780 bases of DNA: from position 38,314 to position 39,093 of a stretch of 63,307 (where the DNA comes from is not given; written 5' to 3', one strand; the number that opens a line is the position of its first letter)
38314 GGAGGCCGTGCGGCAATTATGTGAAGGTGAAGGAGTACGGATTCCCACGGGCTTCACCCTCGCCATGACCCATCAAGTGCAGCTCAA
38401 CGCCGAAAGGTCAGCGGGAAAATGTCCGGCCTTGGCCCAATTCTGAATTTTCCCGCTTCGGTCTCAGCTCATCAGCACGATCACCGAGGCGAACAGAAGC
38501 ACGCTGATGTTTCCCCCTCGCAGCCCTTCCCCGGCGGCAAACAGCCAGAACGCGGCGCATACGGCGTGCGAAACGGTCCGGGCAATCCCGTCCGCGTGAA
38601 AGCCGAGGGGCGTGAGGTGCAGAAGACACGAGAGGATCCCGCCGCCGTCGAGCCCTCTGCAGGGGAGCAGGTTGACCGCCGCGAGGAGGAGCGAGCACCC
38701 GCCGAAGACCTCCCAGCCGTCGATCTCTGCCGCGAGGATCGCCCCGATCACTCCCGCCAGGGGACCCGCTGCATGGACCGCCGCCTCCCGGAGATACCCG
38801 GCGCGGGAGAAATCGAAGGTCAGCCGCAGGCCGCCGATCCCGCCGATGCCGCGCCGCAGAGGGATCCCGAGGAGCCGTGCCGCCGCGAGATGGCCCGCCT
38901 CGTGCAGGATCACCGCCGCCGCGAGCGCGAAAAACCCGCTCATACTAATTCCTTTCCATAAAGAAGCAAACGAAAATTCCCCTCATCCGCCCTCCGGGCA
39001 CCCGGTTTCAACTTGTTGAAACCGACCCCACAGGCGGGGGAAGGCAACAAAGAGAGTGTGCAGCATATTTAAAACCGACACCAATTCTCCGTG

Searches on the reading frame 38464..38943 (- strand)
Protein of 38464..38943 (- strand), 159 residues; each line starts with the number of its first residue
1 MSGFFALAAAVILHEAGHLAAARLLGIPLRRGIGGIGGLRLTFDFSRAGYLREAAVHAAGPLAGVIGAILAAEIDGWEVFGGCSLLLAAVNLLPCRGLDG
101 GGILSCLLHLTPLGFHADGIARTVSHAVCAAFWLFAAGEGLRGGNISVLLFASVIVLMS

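Call 16: search_protein_families(library=pfam, proteins=[window:38467-38943:-])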
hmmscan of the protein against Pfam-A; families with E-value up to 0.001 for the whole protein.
window:38467-38943:- (159 aa): 1 family
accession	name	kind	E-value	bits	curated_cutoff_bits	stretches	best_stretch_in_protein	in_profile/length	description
PF02163.28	Peptidase_M50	-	1e-11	45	27.2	2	77-124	163-213/221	Peptidase family M50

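Call 70: find_encoding_contigs(protein=window:38464-38943:-, flank=3000, max_places=10)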
Protein window:38464-38943:- (159 aa): 8 contigs read that carry it; 6 places shown.
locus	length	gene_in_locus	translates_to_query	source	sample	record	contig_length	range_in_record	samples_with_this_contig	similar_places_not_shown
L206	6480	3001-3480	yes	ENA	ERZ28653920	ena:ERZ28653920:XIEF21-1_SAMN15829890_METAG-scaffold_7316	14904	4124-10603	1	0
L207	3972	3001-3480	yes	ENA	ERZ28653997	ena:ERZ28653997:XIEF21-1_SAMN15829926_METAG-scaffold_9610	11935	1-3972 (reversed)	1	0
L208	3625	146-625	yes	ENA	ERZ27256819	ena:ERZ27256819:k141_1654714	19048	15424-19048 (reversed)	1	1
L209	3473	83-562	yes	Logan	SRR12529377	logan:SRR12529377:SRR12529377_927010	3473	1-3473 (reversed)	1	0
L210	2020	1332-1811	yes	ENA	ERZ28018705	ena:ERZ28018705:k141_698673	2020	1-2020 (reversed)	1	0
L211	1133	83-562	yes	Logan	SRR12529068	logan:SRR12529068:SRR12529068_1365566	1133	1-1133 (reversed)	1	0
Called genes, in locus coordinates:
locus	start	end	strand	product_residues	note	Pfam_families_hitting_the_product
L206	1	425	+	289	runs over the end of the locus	PF03807:F420_oxidored (faint), PF16924:DpaA_N, PF02826:2-Hacid_dh_C (weak)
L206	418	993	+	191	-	PF02441:Flavoprotein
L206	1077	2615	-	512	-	PF04542:Sigma70_r2 (weak), PF08281:Sigma70_r4_2 (weak)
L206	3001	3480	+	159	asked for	PF02163:Peptidase_M50 (faint)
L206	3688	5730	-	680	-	PF00664:ABC_membrane (faint), PF13304:AAA_21 (faint), PF00005:ABC_tran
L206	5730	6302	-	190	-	PF01047:MarR, PF12802:MarR_2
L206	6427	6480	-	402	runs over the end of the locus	PF02547:Queuosine_synth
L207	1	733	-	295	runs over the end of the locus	PF01507:PAPS_reduct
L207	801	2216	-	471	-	PF01583:APS_kinase, PF13671:AAA_33 (weak), PF00459:Inositol_P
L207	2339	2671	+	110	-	-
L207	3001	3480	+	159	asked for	PF02163:Peptidase_M50 (faint)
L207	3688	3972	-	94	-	?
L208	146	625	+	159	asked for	PF02163:Peptidase_M50 (faint)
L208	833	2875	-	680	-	PF00664:ABC_membrane (faint), PF13304:AAA_21 (faint), PF00005:ABC_tran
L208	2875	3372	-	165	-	PF01047:MarR, PF12802:MarR_2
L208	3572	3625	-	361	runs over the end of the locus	PF02547:Queuosine_synth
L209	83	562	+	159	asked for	PF02163:Peptidase_M50 (faint)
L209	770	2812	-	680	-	PF00664:ABC_membrane (faint), PF13304:AAA_21 (faint), PF00005:ABC_tran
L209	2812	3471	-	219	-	?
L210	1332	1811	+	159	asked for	PF02163:Peptidase_M50 (faint)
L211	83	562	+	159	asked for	PF02163:Peptidase_M50 (faint)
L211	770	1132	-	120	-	?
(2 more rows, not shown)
